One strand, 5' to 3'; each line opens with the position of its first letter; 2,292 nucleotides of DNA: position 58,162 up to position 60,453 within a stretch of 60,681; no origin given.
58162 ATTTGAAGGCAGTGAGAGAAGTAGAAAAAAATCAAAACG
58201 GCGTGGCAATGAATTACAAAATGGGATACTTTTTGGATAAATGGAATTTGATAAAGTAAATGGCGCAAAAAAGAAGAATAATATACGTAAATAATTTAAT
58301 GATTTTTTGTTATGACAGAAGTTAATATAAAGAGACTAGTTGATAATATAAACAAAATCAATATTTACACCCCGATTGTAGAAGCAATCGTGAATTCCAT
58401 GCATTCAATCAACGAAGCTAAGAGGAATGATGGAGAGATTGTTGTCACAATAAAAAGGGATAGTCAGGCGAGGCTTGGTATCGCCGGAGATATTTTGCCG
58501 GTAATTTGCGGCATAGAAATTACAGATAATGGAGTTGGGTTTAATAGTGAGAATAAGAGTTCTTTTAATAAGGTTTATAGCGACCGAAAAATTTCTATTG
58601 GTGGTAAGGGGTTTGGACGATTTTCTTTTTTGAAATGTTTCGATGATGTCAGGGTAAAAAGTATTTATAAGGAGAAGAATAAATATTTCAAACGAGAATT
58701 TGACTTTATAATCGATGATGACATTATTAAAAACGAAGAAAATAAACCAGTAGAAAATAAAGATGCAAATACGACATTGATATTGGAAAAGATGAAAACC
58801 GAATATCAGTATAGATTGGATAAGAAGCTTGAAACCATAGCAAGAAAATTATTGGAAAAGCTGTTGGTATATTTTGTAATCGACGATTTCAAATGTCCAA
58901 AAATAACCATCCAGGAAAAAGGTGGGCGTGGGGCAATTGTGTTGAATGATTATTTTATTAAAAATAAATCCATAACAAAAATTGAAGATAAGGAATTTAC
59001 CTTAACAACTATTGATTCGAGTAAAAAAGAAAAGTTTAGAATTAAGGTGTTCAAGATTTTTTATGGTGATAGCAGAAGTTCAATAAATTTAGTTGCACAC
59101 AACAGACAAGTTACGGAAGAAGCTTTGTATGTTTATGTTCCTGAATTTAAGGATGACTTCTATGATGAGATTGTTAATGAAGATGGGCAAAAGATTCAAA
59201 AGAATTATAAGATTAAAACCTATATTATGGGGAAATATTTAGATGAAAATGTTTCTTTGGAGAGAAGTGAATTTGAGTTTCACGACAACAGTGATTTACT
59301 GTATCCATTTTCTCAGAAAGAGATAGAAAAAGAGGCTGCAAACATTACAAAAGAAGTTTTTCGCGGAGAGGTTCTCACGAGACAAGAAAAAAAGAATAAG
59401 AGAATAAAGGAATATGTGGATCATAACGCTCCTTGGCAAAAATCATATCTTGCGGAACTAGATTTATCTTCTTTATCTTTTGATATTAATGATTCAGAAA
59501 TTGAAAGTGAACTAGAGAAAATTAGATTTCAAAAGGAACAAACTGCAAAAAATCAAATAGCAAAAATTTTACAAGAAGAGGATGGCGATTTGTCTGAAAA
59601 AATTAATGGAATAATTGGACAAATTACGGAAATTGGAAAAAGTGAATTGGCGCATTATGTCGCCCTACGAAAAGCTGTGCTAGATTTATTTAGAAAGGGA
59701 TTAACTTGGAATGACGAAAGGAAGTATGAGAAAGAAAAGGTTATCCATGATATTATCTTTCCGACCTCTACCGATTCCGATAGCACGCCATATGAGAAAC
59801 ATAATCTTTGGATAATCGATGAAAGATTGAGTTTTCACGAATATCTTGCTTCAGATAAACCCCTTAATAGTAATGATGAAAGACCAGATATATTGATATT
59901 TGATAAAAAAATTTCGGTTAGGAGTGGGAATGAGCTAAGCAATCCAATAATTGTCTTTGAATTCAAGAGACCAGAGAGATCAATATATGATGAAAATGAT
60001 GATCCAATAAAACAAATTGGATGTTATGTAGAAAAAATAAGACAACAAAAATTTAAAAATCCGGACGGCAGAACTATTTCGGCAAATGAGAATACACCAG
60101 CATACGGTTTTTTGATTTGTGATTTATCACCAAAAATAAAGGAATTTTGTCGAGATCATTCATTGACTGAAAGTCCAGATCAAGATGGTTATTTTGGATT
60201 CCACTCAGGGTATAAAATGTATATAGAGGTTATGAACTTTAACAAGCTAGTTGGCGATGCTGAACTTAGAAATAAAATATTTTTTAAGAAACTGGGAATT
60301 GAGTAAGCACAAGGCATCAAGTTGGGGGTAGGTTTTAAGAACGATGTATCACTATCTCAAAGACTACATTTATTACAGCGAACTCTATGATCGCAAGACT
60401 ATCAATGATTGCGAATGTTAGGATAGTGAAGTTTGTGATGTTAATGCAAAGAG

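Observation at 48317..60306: Candidate undescribed defence operon: PLD-SNF2 helicase, Eco57I-type MTase, 1165-aa orphan, GHKL ATPase-nuclease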

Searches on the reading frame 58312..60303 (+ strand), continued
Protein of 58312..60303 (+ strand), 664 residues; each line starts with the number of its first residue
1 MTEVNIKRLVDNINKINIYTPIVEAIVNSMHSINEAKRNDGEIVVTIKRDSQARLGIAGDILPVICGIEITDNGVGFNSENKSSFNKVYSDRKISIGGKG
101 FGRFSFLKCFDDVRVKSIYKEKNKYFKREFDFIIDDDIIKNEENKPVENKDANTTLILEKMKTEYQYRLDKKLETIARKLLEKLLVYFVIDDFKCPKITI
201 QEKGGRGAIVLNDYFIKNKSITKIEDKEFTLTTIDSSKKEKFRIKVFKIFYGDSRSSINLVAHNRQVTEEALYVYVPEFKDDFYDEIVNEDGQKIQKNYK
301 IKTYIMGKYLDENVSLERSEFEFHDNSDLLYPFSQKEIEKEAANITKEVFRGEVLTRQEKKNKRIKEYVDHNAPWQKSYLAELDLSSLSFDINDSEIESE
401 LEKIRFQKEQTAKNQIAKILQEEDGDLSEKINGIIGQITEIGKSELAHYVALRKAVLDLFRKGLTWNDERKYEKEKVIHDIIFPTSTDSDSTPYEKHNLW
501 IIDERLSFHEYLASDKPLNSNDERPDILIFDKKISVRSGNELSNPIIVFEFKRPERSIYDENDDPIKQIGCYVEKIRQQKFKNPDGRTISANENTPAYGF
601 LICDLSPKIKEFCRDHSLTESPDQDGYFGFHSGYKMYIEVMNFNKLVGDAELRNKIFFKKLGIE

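Call 92: find_related_loci(query=A3, collection=viral_contigs, flank=8000)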
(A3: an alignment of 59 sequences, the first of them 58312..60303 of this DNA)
Query A3 (664 aa) in viral_contigs; peptide patterns used: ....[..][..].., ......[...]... (x = any residue, [..] = any of these).
152 stretches matched a pattern; 65 encode a relative of the query (tblastn E <= 1e-3); 60 distinct loci.
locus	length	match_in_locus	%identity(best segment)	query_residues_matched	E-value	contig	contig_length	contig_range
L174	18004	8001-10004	41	1-664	2e-167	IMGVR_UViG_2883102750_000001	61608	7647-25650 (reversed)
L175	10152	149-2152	42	1-664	6e-163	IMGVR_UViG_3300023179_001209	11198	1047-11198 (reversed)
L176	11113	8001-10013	40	1-663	2e-162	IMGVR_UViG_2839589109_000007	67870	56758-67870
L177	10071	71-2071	40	1-663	1e-158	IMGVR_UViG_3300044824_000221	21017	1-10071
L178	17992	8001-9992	40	1-663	9e-161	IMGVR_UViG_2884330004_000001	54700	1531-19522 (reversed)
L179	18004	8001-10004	31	3-663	2e-101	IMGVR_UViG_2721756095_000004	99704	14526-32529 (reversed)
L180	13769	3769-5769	33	1-662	1e-93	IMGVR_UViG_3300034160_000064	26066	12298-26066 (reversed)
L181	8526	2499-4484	32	4-664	4e-93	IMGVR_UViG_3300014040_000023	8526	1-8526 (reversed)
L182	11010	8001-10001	33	1-662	8e-93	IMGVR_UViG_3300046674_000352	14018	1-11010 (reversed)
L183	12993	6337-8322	32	4-664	4e-93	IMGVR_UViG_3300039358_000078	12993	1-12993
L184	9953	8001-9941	32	21-663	9e-93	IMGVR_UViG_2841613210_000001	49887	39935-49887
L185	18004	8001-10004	33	1-663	1e-92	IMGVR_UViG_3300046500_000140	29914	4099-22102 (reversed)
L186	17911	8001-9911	33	21-663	4e-92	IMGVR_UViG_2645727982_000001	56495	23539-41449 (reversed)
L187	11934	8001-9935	33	21-662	1e-91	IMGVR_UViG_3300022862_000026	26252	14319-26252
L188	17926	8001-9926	34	21-664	2e-90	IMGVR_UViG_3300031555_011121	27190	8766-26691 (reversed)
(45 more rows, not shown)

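Call 118: search_protein_families(library=pfam, alignment_id=A7, max_evalue=0.00001)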
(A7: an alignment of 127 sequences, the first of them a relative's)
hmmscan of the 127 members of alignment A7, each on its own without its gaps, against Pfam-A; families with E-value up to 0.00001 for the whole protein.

A. member 1, L174:10021-10521:+ (167 aa): 0 families

B. families by the number of members that match (of 127 scanned): 77 families (the first 25 are shown)
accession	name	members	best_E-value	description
PF00717.28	Peptidase_S24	8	3.9e-27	Peptidase S24-like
PF20454.4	GpA_nuclease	7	1e-85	Terminase large subunit gpA, endonuclease domain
PF05876.18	GpA_ATPase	6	1.1e-77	Phage terminase large subunit gpA, ATPase domain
PF02384.22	N6_Mtase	3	2.8e-58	N-6 DNA Methylase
PF06048.17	DUF927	2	1.4e-48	Domain of unknown function (DUF927)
PF01520.23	Amidase_3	2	3.9e-27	N-acetylmuramoyl-L-alanine amidase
PF03237.21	Terminase_6N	2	5.5e-17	Terminase large subunit, T4likevirus-type, N-terminal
PF01381.28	HTH_3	2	8.4e-14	Helix-turn-helix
PF00589.27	Phage_integrase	2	5.2e-13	Phage integrase family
PF13102.12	Phage_int_SAM_5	2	6.7e-13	Phage integrase SAM-like domain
PF18662.7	HTH_56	2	4.5e-12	Cch helix turn helix domain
PF13401.12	AAA_22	2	1.9e-07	AAA domain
PF07669.17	Eco57I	2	7.6e-07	Eco57I restriction-modification methylase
PF23899.1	SU10_portal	1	5.2e-162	Phage SU10 portal protein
PF10123.14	Mu-like_Pro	1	4.4e-111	Mu-like prophage I protein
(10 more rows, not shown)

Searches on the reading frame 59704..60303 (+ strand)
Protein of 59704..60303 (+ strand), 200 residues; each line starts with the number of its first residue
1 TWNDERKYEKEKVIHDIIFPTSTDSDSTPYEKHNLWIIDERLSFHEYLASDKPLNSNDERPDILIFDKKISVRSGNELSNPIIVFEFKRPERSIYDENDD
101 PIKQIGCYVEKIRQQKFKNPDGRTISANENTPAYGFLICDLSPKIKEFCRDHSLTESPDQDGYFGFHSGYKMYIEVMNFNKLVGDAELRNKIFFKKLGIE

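Call 68: search_protein_families(library=pfam, max_evalue=10, proteins=[window:59704-60303:+])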
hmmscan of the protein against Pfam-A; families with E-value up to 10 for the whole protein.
seq(200 aa): 2 families
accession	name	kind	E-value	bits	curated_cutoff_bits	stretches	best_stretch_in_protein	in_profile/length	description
PF04313.20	HSDR_N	-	0.0083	16.4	25.1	1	50-109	121-162/198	Type I restriction enzyme R protein N terminus (HSDR_N)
PF13588.12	HSDR_N_2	-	0.039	14.5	25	1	54-113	32-79/110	Type I restriction enzyme R protein N terminus (HSDR_N)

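Call 98: search_protein_families(library=padloc, max_evalue=0.01, proteins=[window:59704-60303:+])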
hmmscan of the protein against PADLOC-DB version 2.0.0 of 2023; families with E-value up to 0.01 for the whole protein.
window:59704-60303:+ (200 aa): 0 families
